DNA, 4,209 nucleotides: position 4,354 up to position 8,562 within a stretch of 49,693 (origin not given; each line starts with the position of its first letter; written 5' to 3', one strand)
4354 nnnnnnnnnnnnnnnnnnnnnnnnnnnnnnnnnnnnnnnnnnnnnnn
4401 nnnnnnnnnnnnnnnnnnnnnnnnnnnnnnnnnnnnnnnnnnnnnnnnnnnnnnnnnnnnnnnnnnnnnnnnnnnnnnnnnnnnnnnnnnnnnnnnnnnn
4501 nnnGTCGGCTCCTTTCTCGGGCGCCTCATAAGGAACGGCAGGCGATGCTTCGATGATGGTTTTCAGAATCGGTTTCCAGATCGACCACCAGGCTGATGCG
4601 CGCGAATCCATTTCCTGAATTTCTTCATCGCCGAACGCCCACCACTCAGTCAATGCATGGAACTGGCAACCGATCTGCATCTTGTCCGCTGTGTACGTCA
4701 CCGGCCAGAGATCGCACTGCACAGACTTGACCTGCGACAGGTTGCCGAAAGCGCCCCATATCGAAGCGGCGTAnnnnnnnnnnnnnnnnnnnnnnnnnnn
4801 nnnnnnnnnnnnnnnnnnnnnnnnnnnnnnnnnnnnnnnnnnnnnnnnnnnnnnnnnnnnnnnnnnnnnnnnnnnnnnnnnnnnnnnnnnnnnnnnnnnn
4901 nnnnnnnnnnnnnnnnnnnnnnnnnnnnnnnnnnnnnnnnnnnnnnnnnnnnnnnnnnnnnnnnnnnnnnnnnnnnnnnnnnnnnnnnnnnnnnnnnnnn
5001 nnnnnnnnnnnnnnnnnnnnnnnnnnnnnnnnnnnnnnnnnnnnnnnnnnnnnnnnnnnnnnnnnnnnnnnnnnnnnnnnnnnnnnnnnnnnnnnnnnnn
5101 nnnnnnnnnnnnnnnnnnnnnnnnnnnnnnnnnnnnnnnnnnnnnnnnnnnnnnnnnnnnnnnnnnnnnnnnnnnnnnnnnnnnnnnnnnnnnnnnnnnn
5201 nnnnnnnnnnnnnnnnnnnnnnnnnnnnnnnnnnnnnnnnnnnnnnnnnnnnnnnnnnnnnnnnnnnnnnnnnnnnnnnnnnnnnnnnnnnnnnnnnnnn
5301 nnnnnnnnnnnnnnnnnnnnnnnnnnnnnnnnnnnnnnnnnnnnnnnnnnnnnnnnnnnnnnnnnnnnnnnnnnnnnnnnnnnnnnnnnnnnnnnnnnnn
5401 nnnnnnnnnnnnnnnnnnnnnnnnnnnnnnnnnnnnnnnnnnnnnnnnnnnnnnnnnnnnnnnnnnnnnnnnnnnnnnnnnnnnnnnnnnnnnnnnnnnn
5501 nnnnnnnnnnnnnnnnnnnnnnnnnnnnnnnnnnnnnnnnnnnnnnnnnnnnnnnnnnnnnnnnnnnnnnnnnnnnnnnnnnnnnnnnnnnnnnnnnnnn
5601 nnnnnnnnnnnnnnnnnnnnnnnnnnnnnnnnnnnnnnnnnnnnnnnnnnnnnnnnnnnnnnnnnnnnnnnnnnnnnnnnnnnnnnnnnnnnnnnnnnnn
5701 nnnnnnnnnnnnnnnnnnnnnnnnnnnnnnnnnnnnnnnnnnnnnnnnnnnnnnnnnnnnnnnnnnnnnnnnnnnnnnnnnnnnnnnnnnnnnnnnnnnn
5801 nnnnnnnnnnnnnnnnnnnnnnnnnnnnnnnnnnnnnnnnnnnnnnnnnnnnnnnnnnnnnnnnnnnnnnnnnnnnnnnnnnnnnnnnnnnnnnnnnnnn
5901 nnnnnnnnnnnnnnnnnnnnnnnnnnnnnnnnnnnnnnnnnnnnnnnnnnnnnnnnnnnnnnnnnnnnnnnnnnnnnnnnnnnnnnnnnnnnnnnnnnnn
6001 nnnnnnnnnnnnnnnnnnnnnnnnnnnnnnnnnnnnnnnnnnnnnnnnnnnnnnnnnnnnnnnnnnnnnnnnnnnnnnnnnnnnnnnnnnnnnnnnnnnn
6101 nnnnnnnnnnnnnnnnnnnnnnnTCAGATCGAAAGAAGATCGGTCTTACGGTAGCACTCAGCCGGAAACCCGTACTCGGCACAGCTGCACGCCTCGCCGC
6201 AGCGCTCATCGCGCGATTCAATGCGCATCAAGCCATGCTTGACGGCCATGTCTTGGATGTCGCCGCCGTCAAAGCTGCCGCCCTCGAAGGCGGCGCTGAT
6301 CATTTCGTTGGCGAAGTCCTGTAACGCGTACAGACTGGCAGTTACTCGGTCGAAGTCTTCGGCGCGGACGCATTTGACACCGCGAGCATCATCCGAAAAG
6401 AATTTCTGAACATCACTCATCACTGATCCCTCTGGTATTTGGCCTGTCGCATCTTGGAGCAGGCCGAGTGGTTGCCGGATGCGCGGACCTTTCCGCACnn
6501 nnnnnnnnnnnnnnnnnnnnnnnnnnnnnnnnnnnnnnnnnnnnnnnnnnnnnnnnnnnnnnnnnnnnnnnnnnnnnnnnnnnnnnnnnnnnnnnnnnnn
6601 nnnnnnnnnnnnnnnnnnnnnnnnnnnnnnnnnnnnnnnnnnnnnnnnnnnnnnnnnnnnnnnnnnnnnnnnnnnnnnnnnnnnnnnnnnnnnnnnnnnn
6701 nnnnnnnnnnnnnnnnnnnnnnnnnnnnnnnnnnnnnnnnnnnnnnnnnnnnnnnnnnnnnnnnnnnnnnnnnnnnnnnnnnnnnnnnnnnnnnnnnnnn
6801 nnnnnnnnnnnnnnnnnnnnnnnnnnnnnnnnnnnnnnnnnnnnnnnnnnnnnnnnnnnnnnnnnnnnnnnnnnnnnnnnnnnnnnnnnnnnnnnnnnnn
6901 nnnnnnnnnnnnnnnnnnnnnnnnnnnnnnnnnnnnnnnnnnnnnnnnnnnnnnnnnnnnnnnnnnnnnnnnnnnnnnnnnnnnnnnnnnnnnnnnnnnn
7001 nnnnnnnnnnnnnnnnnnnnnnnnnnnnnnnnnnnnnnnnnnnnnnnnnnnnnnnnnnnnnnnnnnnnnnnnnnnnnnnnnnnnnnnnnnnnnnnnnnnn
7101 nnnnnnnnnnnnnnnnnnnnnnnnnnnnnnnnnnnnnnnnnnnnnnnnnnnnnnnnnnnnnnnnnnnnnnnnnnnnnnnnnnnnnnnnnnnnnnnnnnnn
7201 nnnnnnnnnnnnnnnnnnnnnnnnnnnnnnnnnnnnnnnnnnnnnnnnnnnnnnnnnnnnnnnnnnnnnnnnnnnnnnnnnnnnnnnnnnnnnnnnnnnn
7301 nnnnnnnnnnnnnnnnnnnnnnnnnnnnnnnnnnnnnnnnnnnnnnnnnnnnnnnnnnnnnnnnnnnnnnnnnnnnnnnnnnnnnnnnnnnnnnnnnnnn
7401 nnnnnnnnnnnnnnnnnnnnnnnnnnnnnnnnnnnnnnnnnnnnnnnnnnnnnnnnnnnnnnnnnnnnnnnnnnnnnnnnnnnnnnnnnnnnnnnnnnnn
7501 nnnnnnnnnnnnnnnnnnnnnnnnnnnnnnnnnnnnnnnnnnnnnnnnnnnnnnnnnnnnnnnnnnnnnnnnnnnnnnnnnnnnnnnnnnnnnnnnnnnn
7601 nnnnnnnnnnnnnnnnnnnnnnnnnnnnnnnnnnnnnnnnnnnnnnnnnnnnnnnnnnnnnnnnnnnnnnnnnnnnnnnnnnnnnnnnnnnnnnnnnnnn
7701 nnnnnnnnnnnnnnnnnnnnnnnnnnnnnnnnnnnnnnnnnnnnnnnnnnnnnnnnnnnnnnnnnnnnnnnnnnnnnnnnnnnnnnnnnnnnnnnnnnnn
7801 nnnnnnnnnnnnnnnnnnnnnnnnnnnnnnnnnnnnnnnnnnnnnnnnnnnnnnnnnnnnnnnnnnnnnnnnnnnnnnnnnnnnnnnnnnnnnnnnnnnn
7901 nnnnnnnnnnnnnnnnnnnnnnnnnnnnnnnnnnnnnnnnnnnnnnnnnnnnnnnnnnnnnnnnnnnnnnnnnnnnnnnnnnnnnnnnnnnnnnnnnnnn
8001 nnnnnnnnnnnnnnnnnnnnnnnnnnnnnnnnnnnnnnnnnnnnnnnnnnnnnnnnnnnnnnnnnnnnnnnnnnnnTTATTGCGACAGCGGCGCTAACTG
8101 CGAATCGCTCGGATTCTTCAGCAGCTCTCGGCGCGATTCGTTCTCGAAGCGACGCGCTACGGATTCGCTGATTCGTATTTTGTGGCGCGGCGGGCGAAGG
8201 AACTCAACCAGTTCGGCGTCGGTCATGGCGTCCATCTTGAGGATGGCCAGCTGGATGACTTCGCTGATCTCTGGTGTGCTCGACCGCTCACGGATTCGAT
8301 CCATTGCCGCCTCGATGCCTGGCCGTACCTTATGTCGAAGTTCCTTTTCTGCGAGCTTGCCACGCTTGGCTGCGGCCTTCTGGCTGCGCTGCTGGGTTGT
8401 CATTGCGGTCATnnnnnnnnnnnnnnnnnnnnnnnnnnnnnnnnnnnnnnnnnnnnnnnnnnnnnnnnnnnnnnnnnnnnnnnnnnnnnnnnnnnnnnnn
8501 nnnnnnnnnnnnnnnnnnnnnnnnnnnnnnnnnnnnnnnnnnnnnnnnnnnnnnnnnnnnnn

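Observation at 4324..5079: Short pentapeptide-repeat protein followed by a 58-aa HTH gene: candidate DNA-mimic anti-defence (acr-aca-like) pair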

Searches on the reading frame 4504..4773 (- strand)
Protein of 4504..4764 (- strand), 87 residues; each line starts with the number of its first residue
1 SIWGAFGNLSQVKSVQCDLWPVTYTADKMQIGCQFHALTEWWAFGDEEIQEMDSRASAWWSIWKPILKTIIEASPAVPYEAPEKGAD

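Call 37: find_homologous_proteins(query=window:4504-4764:-, max_evalue=0.001)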
Query window:4504-4764:- (87 aa): 14 proteins with E <= 0.001 among 14 candidates.
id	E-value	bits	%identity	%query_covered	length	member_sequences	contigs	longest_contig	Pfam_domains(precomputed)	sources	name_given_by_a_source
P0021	2.6e-49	183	92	100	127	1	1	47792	-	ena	-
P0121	6.9e-37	143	74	90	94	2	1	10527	-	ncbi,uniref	ncbi:hypothetical protein DN824_22010, partial [Stutzerimonas nosocomialis]|uniref:hypothetical prot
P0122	8.6e-37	143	74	90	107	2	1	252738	-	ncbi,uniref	ncbi:hypothetical protein KTQ74_07915, partial [Pseudomonas chlororaphis]|uniref:hypothetical protei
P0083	1.1e-35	140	76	90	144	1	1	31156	PF00805.29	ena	-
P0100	1.4e-35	139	71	95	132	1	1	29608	PF00805.29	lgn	-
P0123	1.7e-34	136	74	90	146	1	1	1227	PF00805.29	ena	-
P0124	6.5e-32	128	76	83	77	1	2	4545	-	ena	-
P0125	1.3e-30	123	68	90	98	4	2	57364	-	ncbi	ncbi:hypothetical protein OII53_24755, partial [Achromobacter ruhlandii]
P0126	3.0e-30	122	68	90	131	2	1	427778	PF00805.29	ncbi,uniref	ncbi:pentapeptide repeat-containing protein, partial [Achromobacter ruhlandii]|uniref:pentapeptide r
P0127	4.2e-30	122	66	89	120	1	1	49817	PF00805.29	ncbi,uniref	ncbi:pentapeptide repeat-containing protein, partial [Pseudomonas veronii]|uniref:pentapeptide repea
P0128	1.4e-28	117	73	77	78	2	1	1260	-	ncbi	ncbi:hypothetical protein D3C78_1062160 [compost metagenome]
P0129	1.3e-26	111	64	87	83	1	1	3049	-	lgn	-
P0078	4.5e-26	109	59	87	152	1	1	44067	PF00805.29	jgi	jgi:hypothetical protein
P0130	1.6e-21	94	78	63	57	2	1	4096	-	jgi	jgi:hypothetical protein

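Call 42: predict_structure(alignment_id=A2)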
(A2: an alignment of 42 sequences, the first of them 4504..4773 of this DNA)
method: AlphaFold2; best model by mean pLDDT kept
length: 90 residues; sequences in the alignment: 42
mean_pLDDT: 86.2   pTM: 0.73
mean pLDDT of the five models: 86.2, 83.6, 82.2, 80.9, 79.2
residues with pLDDT >= 90: 59; 70-90: 17; 50-70: 9; < 50: 5
segments of 3 or more residues with pLDDT < 50: 1-4
pLDDT, mean of each block of 10 residues (from residue 1): 49 87 94 95 94 90 96 95 76
secondary structure, 60 per line:
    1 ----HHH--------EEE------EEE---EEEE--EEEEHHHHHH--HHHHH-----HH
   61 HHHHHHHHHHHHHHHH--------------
elements in order: E16-18 E25-27 E31-34 E37-40 H41-46 H49-53 H59-76

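Call 45: fold_search(model_id=the predicted structure, library=pdb)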
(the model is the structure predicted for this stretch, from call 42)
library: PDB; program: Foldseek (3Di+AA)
matches with E <= 10: 60; with E <= 0.001: 0
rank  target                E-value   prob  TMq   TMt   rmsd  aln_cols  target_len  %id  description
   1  8d5k_A                1.9e+00  0.06  0.23  0.10  12.4        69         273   17  The complex of Pre-mRNA-Processing Factor 19 (Prpf19) peptide KYLQVASHV Presented by H2-Kd (released 2022-07-06)
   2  7lfi_A                2.0e+00  0.06  0.23  0.10  13.4        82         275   10  MODEL OF MHC CLASS Ib H2-M3 WITH MOUSE ND1 N-TERMINAL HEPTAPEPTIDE REFINED AT 1.70 ANGSTROMS RESOLUTION (released 2021-07-14)
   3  3tid_A                2.3e+00  0.06  0.22  0.10  12.2        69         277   13  Crystal structure of the LCMV derived peptide GP34 in complex with the murine mhc class I H-2 Kb (released 2012-08-22)
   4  5why_B                3.2e+00  0.05  0.27  0.09   8.8        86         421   13  Structural Insights into Thioether Bond Formation in the Biosynthesis of Sactipeptides (released 2017-07-26)
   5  4uor_K                3.2e+00  0.04  0.19  0.05  14.2        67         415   13  Structure of lipoteichoic acid synthase LtaS from Listeria monocytogenes in complex with glycerol phosphate (released 2014-08-27)
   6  4uor_A                3.6e+00  0.04  0.19  0.05  14.1        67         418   13  Structure of lipoteichoic acid synthase LtaS from Listeria monocytogenes in complex with glycerol phosphate (released 2014-08-27)
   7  6r5h_A                3.6e+00  0.03  0.16  0.05   7.7        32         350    9  Major aspartyl peptidase 1 from C. neoformans (released 2021-04-07)
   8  4uoo_A                3.8e+00  0.03  0.19  0.05  13.8        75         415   11  Structure of lipoteichoic acid synthase LtaS from Listeria monocytogenes (released 2014-08-27)
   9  9i5v_13               4.1e+00  0.06  0.26  0.18   7.9        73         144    7  70S P. gingivalis ribosome erm-delta-porN strain (released 2025-08-20)
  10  1zh8_A                4.3e+00  0.05  0.20  0.06  12.1        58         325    7  Crystal structure of Oxidoreductase (TM0312) from Thermotoga maritima at 2.50 A resolution (released 2005-05-10)
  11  1zh8_B                4.3e+00  0.04  0.19  0.06  12.1        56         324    9  Crystal structure of Oxidoreductase (TM0312) from Thermotoga maritima at 2.50 A resolution (released 2005-05-10)
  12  3lxq_B                4.6e+00  0.04  0.23  0.06  10.7        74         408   15  The Crystal Structure of a Protein in the Alkaline Phosphatase Superfamily from Vibrio parahaemolyticus to 1.95A (released 2010-03-09)
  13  2mha_A                4.6e+00  0.04  0.22  0.09  12.1        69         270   13  CRYSTAL STRUCTURE OF THE MAJOR HISTOCOMPATIBILITY COMPLEX CLASS I H-2KB MOLECULE CONTAINING A SINGLE VIRAL PEPTIDE: IM (released 1993-10-31)
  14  5sws_A                4.6e+00  0.03  0.23  0.10  12.8        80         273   10  Crystal Structure of NP2-B17 TCR-H2Db-NP complex (released 2016-10-05)
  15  2m3x_MODEL_1_A        5.3e+00  0.04  0.20  0.13   7.5        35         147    8  Solution structure of Ph1500: a homohexameric protein centered on a 12-bladed beta-propeller (released 2014-01-29)
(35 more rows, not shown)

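Call 48: fold_search(model_id=the predicted structure, library=viral)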
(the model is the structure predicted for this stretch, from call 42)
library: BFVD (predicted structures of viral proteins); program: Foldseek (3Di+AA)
matches with E <= 10: 352; with E <= 0.001: 7
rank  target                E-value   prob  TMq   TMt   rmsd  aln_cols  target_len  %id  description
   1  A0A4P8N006            2.7e-08  1.00  0.73  0.70   3.2        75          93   44  Pentapeptide [Rheinheimera phage vB_RspM_Barba4S]
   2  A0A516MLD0            1.6e-07  1.00  0.76  0.46   4.7        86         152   35  (no name in the UniProt tables at hand)
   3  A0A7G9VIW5            4.0e-07  1.00  0.69  0.47   1.0        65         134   46  (no name in the UniProt tables at hand)
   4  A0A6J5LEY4            1.2e-06  1.00  0.70  0.37   0.7        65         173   38  Pentapeptide repeat [uncultured Caudovirales phage]
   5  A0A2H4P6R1            1.7e-05  1.00  0.66  0.24   7.5        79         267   24  Pentapeptide repeat protein [Pseudomonas phage tabernarius]
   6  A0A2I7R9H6            2.0e-04  1.00  0.65  0.46   6.1        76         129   26  (no name in the UniProt tables at hand)
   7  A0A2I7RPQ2            9.3e-04  1.00  0.64  0.35   6.0        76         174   26  (no name in the UniProt tables at hand)
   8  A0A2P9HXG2            1.1e-03  1.00  0.54  0.76   6.8        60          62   52  (no name in the UniProt tables at hand)
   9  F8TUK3                5.6e-02  1.00  0.47  0.83   1.2        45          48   40  (no name in the UniProt tables at hand)
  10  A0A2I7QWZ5            9.9e-02  0.97  0.49  0.28   3.6        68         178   20  (no name in the UniProt tables at hand)
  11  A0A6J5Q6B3            1.1e-01  0.97  0.49  0.28   4.2        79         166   18  Pentapeptide repeat [uncultured Caudovirales phage]
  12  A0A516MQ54            1.7e-01  0.51  0.32  0.27  10.0        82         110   16  (no name in the UniProt tables at hand)
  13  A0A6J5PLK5            2.8e-01  0.93  0.60  0.23   7.2        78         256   17  Uncharacterized protein [uncultured Caudovirales phage]
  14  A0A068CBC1            2.9e-01  0.87  0.50  0.35   2.8        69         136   16  Pentapeptide repeat-containing protein [Listeria phage LMTA-57]
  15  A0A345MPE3            4.6e-01  0.18  0.28  0.24  15.4        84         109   11  (no name in the UniProt tables at hand)
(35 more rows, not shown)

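Call 49: search_protein_representatives(protein=window:4504-4764:-)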
Query: 87 residues. Proteins with E-value up to 0.001 (for the whole library): 1385; up to 1e-10: 335; up to 1e-30: 2. The best 150 are listed.
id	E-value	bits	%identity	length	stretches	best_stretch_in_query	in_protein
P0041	6.8e-32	125.8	67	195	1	1-81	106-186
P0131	4.8e-31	123.1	68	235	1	2-79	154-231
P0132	1.1e-30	121.9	66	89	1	3-79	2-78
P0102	2.1e-30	121.1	61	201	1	2-83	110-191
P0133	1.2e-29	118.6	65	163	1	1-78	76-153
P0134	3.0e-29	117.3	65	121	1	2-79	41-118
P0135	1.7e-27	111.7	58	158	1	1-81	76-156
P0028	8.0e-27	109.6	54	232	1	2-82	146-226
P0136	2.7e-26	107.9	57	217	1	2-77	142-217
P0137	1.2e-24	102.6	59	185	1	1-83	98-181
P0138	1.1e-23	99.5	56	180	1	2-78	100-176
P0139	1.0e-22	96.4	58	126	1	6-81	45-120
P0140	1.6e-22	95.8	54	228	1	1-81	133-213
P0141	2.0e-22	95.5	56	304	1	1-77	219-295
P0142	2.1e-22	95.4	59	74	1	10-80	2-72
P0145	3.2e-22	94.8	58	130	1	3-83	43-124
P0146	4.8e-22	94.2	55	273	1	2-74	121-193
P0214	1.9e-16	76.3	55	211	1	15-80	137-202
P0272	3.5e-14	69.0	35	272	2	12-65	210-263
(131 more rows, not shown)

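Call 54: search_dna_similar(query=window:4504-4764:-, collection=phages, mode=protein, max_evalue=0.001, max_rows=60, rows=spread)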
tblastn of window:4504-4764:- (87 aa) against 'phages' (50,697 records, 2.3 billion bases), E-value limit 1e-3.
Records with a match: 132; places in all: 133; records where one place covers at least 80% of the query: 19.
Best place of each record, by identity: <60% 132.
By first word of the organism name: Rheinheimera 111; Acinetobacter 11; Caulobacter 3; Caudoviricetes 2; Pseudomonas 2; Ralstonia 1; Yersinia 1; Bacteriophage 1.
By host as written in the record: Rheinheimera sp. BAL341 111; - 6; Acinetobacter baumannii 703 3; Acinetobacter baumannii 1971 3; Caulobacter vibrioides CB15 2; Pseudomonas syringae pv. avii 2; Acinetobacter baumannii 1326 2; Ralstonia solanacearum 1; and 2 more.
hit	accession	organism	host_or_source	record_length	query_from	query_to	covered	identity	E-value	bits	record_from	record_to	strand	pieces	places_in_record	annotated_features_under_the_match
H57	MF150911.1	Ralstonia phage DU_RP_II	Ralstonia solanacearum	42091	5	86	94%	57.3%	2e-25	102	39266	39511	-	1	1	hypothetical protein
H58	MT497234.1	Rheinheimera phage vB_RspM_barba_10-9G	Rheinheimera sp. BAL341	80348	1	75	86%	42.7%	2e-17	80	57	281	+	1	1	hypothetical protein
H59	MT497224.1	Rheinheimera phage vB_RspM_barba_1-3A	Rheinheimera sp. BAL341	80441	1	75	86%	42.7%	3e-17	80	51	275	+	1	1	hypothetical protein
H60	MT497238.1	Rheinheimera phage vB_RspM_barba_11-8A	Rheinheimera sp. BAL341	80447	1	75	86%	42.7%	3e-17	80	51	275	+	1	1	hypothetical protein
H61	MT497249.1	Rheinheimera phage vB_RspM_barba_12-7A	Rheinheimera sp. BAL341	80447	1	75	86%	42.7%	3e-17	80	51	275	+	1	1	hypothetical protein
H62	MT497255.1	Rheinheimera phage vB_RspM_barba_12-7G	Rheinheimera sp. BAL341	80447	1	75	86%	42.7%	3e-17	80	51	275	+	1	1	hypothetical protein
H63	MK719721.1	Rheinheimera phage vB_RspM_Barba13A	Rheinheimera sp. BAL341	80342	1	75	86%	42.7%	4e-17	79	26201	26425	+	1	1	pentapeptide | hypothetical protein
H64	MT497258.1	Rheinheimera phage vB_RspM_barba_12-7J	Rheinheimera sp. BAL341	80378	7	72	76%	48.5%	2e-17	81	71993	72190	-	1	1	pentapeptide | hypothetical protein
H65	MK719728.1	Rheinheimera phage vB_RspM_Barba17S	Rheinheimera sp. BAL341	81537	7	72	76%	48.5%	2e-17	81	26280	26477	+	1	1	pentapeptide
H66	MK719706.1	Rheinheimera phage vB_RspM_Barba3S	Rheinheimera sp. BAL341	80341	7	72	76%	48.5%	2e-17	80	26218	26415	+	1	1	pentapeptide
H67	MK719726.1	Rheinheimera phage vB_RspM_Barba16S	Rheinheimera sp. BAL341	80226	7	72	76%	48.5%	3e-17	80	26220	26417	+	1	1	pentapeptide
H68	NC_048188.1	Rheinheimera phage Barba8S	Rheinheimera sp. BAL341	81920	7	72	76%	48.5%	3e-17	80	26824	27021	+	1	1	pentapeptide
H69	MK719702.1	Rheinheimera phage vB_RspM_Barba1S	Rheinheimera sp. BAL341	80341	7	72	76%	48.5%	3e-17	80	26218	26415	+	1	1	pentapeptide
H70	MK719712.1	Rheinheimera phage vB_RspM_Barba7A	Rheinheimera sp. BAL341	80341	7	72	76%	48.5%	3e-17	80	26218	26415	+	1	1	pentapeptide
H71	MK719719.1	Rheinheimera phage vB_RspM_Barba12A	Rheinheimera sp. BAL341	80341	7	72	76%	48.5%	3e-17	80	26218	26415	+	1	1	pentapeptide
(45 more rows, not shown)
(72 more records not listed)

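Call 76: search_protein_families(library=pfam, proteins=[P0145, P0214, P0141, P0272, P0146], max_evalue=0.01)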
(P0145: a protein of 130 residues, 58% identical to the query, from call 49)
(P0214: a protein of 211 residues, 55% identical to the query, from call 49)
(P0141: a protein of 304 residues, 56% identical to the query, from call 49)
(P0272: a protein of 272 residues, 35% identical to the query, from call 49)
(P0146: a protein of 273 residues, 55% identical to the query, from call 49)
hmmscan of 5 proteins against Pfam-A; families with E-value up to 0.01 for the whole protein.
P0145 (130 aa): 0 families

P0214 (211 aa): 1 family
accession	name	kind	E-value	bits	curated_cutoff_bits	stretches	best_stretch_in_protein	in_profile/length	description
PF05244.16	Brucella_OMP2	-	0.0021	17.9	20.3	1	84-139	39-89/240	Brucella outer membrane protein 2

P0141 (304 aa): 3 families
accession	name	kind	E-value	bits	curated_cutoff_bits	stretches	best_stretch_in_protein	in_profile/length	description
PF00805.28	Pentapeptide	-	1.8e-41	139.7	20.2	5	177-216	1-40/40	Pentapeptide repeats (8 copies)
PF13599.13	Pentapeptide_4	-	2.5e-11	43.9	38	2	132-199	11-78/78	Pentapeptide repeat region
PF13576.12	Pentapeptide_3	-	7.4e-10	39.3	27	0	151-191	3-46/48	Pentapeptide repeats (9 copies)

P0272 (272 aa): 3 families
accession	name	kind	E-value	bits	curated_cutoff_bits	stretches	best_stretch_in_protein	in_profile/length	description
PF00805.28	Pentapeptide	-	9.3e-29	99.1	20.2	4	147-180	5-38/40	Pentapeptide repeats (8 copies)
PF13599.13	Pentapeptide_4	-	1.9e-11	44.3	38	2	17-66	2-51/78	Pentapeptide repeat region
PF13576.12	Pentapeptide_3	-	4.3e-10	40.1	27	2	151-193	2-47/48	Pentapeptide repeats (9 copies)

P0146 (273 aa): 5 families
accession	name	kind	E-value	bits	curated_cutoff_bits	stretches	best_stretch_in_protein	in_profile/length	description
PF00805.28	Pentapeptide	-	1.2e-24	85.9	20.2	2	44-83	1-40/40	Pentapeptide repeats (8 copies)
PF13599.13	Pentapeptide_4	-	0.00024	21.5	38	1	48-105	10-77/78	Pentapeptide repeat region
PF25296.1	Decapeptide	-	0.0003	21.1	45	1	56-120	7-71/74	Decapeptide repeat region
PF13576.12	Pentapeptide_3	-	0.00054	20.6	27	0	44-84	4-47/48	Pentapeptide repeats (9 copies)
PF10549.14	ORF11CD3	-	0.0023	18.5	25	1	166-191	17-43/54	ORF11CD3 domain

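Call 90: search_solved_structures(query=window:4504-4764:-, max_evalue=10)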
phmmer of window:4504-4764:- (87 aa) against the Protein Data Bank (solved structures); distinct sequences matched with E-value up to 10: 0.

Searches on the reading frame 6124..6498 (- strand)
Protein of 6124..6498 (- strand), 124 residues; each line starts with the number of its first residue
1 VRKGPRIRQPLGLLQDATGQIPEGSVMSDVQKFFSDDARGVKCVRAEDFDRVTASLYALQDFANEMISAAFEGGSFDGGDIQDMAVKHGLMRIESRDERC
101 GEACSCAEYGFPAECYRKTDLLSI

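Call 3: search_protein_families(library=pfam, proteins=[window:6124-6498:-], max_evalue=0.01)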
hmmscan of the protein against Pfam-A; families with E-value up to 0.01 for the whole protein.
window:6124-6498:- (124 aa): 0 families

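Call 4: search_protein_families(library=phrogs, proteins=[window:6124-6498:-], max_evalue=0.01)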
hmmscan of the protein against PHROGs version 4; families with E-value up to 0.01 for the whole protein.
window:6124-6498:- (124 aa): 1 family
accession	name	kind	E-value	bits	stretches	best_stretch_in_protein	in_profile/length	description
phrog_28211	-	unknown function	3.3e-06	27.9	1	27-64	1-38/234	-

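Call 31: search_protein_families(library=padloc, proteins=[window:6124-6498:-], max_evalue=0.01)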
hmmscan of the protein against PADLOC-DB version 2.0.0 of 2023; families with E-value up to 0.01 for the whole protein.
window:6124-6498:- (124 aa): 0 families

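Call 61: search_protein_families(library=ncbifam, proteins=[window:6124-6498:-], max_evalue=0.001)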
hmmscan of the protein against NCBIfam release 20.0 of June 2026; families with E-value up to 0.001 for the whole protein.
window:6124-6498:- (124 aa): 0 families

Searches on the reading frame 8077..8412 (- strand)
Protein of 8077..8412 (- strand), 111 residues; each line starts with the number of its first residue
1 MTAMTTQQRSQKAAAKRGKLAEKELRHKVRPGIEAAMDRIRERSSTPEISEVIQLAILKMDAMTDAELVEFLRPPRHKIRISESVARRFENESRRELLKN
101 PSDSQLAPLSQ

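Call 74: search_protein_families(library=phrogs, proteins=[window:8077-8412:-], max_evalue=0.001)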
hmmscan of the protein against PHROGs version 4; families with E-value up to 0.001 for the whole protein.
window:8077-8412:- (111 aa): 1 family
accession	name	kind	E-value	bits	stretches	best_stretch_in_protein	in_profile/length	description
phrog_5439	-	unknown function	8.6e-25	88.1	1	3-99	2-98/106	-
